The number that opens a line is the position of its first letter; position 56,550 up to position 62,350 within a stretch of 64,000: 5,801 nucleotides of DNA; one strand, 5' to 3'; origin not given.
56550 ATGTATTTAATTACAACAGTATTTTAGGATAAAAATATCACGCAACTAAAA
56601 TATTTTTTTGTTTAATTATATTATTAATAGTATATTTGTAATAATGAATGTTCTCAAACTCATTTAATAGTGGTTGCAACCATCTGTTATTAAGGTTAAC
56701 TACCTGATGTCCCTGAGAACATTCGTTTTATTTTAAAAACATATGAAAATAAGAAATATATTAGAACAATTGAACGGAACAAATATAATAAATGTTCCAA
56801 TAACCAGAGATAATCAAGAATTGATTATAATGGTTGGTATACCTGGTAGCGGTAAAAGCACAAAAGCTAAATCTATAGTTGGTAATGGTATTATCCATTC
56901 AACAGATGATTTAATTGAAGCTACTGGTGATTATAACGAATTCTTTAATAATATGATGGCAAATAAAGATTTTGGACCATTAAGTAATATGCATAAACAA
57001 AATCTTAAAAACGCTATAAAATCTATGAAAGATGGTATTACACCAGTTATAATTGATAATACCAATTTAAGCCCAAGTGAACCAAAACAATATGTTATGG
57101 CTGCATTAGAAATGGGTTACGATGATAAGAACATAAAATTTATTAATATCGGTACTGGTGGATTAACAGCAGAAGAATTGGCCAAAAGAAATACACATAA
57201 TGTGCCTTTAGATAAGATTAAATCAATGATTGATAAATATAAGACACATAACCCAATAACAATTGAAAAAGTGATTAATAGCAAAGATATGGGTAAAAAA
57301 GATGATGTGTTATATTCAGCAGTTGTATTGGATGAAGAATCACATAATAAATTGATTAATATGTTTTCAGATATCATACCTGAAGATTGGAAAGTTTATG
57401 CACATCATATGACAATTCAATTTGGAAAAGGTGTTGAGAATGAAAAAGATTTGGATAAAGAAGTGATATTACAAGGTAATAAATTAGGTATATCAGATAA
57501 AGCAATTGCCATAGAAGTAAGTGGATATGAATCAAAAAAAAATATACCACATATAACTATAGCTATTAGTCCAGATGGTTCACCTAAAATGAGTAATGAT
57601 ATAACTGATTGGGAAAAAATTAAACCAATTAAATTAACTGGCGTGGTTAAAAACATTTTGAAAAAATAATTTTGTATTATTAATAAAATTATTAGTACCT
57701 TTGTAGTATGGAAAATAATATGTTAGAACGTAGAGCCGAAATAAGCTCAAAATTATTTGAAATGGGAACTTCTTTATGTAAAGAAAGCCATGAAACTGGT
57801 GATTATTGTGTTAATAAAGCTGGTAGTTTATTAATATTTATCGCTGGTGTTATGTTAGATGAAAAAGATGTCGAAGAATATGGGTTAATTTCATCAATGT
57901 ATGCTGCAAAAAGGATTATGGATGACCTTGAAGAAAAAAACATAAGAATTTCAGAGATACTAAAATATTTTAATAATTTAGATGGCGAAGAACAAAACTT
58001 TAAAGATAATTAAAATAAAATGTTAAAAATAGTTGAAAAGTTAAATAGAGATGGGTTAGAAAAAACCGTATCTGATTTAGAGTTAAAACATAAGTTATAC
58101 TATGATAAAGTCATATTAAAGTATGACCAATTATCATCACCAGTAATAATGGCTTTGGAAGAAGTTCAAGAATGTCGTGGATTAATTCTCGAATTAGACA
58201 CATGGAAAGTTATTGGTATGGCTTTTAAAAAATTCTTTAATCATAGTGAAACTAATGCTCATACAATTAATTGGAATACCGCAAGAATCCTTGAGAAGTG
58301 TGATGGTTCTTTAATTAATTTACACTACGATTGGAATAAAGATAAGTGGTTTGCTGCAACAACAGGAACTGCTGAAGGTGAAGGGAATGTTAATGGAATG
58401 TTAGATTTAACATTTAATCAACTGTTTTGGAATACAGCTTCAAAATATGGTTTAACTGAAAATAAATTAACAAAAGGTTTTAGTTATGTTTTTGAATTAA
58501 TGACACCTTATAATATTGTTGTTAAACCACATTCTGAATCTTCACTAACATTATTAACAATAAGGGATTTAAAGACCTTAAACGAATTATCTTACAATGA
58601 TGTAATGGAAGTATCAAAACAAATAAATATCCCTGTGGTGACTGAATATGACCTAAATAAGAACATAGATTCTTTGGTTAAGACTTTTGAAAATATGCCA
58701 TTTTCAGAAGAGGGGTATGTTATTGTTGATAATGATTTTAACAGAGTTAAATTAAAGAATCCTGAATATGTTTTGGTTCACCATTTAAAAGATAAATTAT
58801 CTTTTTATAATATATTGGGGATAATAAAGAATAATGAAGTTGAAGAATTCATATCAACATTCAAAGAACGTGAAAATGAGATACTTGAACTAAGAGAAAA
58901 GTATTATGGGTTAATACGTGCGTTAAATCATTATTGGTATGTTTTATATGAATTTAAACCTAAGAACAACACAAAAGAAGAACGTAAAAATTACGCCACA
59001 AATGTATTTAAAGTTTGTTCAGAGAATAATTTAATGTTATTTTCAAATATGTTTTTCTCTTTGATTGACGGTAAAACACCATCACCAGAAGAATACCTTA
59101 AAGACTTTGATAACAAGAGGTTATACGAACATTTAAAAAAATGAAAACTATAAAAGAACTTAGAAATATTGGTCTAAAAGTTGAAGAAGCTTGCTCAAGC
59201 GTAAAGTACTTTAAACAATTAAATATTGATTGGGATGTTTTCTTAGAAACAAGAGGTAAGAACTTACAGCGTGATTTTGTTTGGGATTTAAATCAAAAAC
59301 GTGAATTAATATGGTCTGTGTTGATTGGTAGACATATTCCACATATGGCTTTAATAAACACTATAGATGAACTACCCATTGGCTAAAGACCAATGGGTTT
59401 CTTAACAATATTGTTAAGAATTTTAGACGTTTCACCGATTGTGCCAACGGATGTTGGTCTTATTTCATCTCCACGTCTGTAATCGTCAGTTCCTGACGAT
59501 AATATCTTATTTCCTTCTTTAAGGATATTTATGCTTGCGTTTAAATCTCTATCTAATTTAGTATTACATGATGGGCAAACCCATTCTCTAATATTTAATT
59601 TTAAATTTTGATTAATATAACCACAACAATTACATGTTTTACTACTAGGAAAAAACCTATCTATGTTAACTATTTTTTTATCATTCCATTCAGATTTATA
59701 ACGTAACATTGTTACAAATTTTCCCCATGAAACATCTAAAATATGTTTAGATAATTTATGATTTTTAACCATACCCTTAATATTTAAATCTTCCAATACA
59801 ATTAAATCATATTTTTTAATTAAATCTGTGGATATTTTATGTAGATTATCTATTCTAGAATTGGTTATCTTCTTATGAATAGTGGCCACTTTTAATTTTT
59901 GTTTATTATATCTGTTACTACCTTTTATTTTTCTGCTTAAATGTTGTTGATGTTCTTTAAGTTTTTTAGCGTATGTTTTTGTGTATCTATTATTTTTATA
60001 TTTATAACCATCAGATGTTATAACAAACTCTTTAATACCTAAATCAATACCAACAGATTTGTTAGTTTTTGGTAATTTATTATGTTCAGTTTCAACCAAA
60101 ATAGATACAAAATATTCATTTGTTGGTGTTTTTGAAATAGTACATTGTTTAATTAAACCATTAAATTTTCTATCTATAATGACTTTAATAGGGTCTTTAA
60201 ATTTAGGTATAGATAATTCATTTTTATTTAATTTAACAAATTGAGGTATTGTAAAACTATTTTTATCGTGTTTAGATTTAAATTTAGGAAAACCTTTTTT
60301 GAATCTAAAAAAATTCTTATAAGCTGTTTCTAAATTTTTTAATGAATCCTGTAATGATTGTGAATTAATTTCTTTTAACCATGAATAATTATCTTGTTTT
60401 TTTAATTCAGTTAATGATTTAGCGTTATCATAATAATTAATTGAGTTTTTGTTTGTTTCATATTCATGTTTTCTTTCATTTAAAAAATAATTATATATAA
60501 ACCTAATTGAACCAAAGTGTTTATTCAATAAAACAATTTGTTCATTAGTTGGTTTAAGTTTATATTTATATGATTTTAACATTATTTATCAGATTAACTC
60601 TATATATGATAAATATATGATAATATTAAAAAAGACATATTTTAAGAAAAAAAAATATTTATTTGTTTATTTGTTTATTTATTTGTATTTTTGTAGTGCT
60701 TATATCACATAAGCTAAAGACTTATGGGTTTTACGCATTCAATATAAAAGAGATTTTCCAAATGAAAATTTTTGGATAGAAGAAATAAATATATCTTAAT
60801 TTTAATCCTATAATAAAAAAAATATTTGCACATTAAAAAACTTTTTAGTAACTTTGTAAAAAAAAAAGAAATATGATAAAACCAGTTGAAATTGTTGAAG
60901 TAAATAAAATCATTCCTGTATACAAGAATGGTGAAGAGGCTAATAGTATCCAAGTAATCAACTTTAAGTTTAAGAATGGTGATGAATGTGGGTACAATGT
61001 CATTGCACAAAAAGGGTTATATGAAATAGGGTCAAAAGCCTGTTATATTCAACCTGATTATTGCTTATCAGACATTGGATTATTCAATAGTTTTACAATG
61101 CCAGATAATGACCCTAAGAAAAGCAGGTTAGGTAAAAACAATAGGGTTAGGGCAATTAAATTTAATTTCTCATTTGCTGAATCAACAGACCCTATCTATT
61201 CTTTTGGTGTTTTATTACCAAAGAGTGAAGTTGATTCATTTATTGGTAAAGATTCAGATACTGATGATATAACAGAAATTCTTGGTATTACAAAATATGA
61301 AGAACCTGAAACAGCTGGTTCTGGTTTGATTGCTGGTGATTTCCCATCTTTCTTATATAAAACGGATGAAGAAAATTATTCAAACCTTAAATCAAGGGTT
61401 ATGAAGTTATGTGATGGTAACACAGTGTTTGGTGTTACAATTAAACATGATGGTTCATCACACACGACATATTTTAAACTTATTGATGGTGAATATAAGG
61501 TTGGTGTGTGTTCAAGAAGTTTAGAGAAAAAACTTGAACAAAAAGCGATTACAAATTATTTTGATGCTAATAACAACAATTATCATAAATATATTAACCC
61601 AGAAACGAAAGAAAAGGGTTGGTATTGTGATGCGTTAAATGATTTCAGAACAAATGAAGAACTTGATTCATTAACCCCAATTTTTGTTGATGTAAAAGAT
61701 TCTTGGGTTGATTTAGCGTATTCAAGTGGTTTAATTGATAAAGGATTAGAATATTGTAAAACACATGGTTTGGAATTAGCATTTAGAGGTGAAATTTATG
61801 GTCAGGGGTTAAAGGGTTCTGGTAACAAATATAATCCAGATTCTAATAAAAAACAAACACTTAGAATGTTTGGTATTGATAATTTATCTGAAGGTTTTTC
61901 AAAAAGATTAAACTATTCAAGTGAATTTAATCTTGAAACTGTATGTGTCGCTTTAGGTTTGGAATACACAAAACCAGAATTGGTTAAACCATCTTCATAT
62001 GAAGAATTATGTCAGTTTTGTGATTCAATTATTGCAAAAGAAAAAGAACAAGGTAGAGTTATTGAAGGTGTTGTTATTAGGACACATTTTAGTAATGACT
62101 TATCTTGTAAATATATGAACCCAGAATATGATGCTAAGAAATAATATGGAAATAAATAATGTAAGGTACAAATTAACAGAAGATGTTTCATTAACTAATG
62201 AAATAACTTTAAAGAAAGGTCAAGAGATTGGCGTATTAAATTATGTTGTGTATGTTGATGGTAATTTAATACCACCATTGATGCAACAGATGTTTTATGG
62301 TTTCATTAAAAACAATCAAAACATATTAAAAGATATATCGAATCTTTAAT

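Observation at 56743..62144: RNA healing-and-sealing cassette: polynucleotide kinase fused to a 2H phosphoesterase, plus two RNA ligases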

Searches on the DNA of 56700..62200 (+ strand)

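Call 9: search_dna_similar(query=window:56700-62200:+, collection=phages, mode=distant, max_rows=15)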
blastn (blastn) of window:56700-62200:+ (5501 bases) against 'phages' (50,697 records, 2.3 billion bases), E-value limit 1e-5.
Records with a match: 44; places in all: 88; records where one place covers at least 80% of the query: 0.
Best place of each record, by identity: 80-90% 2; 60-80% 42.
By first word of the organism name: Prevotella 15; Campylobacter 7; Clostridium 4; Staphylococcus 3; Clostridioides 2; Brochothrix 2; Pseudanabaena 2; Listeria 2; Enterococcus 2; Klebsiella 2; and 3 more.
By host as written in the record: Prevotella sp. 15; - 3; Clostridium botulinum type C strain C-Stockholm 2; Campylobacter jejuni 2; Campylobacter sp. 2; Brochothrix thermosphacta HER1187 2; Listeria monocytogenes 2; Clostridium botulinum D str. 1873 2; and 11 more.
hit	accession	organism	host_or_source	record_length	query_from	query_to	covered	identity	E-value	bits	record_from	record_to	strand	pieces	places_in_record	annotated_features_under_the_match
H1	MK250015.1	Prevotella phage Lak-A1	Prevotella sp.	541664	2845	3834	18%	64.2%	2e-24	123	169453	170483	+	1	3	record has no annotation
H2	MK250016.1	Prevotella phage Lak-A1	Prevotella sp.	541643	2845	3834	18%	64.2%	2e-24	123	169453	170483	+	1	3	record has no annotation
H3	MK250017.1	Prevotella phage Lak-A1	Prevotella sp.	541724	2845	3834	18%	64.2%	2e-24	123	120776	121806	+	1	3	record has no annotation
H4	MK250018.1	Prevotella phage Lak-A1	Prevotella sp.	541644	2845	3834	18%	64.2%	2e-24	123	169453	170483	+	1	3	record has no annotation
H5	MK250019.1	Prevotella phage Lak-A2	Prevotella sp.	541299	2826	3834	16%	66.5%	5e-26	209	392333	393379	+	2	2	record has no annotation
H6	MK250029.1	Prevotella phage Lak-C1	Prevotella sp.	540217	2826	3834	16%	66.3%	5e-26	204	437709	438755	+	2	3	record has no annotation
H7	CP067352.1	Clostridioides phage ES-S-0173-01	Clostridioides sp. ES-S-0173-01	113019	2813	3643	15%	65.0%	5e-20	108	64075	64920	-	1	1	record has no annotation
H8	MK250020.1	Prevotella phage Lak-B1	Prevotella sp.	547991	2845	3824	14%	66.9%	9e-23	184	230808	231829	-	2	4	record has no annotation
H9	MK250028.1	Prevotella phage Lak-B9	Prevotella sp.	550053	2845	3824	14%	66.9%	9e-23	184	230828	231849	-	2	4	record has no annotation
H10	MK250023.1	Prevotella phage Lak-B4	Prevotella sp.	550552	2845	3824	14%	66.5%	5e-20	175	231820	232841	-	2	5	record has no annotation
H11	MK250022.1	Prevotella phage Lak-B3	Prevotella sp.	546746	2845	3824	14%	66.5%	5e-20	175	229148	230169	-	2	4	record has no annotation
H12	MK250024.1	Prevotella phage Lak-B5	Prevotella sp.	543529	2845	3824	14%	66.5%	5e-20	175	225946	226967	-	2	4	record has no annotation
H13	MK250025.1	Prevotella phage Lak-B6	Prevotella sp.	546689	2845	3824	14%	66.5%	5e-20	175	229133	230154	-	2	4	record has no annotation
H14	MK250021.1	Prevotella phage Lak-B2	Prevotella sp.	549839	2845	3824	14%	66.5%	5e-20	175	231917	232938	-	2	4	record has no annotation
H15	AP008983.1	Clostridium phage c-st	Clostridium botulinum type C strain ...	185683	2819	3474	12%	67.0%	1e-46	196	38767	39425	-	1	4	putative IS transposase (OrfB)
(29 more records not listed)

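Call 93: search_rna_families(source=window, start=59100, end=60900, threshold=evalue, max_evalue=1)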
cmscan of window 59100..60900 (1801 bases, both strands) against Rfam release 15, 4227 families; matches with E-value up to 1: 0.
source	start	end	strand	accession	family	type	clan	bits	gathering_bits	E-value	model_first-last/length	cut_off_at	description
